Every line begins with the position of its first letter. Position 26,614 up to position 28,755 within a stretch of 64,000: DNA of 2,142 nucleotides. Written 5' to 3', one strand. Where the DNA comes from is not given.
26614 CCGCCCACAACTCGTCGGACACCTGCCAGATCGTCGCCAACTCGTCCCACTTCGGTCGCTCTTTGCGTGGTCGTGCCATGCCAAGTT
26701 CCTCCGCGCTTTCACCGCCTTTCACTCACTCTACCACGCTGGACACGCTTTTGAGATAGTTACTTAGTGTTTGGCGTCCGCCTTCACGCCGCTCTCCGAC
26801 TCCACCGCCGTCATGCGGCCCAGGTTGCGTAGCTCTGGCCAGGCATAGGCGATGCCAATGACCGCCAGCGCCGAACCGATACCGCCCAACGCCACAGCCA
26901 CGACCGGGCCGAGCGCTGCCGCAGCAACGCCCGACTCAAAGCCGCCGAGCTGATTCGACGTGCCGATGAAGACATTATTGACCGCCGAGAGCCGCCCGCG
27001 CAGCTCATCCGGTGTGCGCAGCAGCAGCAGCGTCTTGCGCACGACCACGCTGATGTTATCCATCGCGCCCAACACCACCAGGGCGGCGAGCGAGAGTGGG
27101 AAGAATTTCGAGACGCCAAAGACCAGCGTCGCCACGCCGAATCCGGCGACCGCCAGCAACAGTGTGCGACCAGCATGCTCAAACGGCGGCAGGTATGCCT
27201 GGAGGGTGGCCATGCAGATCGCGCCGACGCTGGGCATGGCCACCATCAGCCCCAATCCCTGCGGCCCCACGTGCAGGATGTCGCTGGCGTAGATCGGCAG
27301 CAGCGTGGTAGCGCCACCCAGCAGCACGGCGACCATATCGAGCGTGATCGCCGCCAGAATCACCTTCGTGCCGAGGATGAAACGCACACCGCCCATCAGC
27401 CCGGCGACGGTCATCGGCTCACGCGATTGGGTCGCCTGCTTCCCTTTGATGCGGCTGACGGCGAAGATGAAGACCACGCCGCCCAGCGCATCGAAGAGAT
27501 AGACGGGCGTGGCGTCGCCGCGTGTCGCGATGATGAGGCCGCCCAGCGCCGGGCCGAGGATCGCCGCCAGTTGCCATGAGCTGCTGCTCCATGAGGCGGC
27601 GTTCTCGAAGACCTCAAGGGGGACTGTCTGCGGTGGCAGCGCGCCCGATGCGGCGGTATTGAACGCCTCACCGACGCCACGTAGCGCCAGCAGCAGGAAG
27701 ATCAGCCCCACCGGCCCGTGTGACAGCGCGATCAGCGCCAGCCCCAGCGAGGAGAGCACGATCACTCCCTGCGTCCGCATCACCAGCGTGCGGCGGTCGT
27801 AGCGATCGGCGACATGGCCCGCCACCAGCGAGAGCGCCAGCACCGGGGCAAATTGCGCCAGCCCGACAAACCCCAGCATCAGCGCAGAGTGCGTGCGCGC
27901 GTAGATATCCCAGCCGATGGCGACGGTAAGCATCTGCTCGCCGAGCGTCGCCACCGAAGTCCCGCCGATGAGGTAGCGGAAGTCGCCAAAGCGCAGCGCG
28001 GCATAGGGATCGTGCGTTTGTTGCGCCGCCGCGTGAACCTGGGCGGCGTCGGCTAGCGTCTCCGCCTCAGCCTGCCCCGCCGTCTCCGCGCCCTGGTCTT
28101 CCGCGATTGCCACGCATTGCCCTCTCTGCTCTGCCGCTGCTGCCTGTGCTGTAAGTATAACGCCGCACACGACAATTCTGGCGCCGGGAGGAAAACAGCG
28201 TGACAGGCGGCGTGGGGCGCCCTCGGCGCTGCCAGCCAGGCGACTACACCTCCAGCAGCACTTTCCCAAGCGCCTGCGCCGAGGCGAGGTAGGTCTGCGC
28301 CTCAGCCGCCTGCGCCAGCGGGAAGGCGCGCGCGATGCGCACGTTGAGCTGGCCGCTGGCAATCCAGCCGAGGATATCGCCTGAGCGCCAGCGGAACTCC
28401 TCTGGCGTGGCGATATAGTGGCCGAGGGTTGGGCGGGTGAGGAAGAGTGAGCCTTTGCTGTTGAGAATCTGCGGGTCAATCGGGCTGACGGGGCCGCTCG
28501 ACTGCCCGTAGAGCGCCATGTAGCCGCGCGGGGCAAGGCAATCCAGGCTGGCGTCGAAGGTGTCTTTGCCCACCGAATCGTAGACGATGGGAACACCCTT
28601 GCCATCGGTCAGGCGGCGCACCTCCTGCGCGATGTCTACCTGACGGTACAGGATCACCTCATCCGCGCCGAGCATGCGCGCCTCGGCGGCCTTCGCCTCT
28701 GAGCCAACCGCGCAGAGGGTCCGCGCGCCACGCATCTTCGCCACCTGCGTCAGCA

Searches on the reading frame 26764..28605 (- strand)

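Call 59: search_protein_families(library=pfam, proteins=[window:26764-28605:-], max_evalue=0.00001)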
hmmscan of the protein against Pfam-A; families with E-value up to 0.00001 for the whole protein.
window:26764-28605:- (613 aa): 2 families
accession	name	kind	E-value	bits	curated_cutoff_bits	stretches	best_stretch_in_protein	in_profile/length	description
PF05977.19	MFS_3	-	7.2e-30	104.3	27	1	200-593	3-396/524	Transmembrane secretion effector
PF07690.21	MFS_1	-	4.6e-24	85.4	33.4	1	214-468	3-257/347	Major Facilitator Superfamily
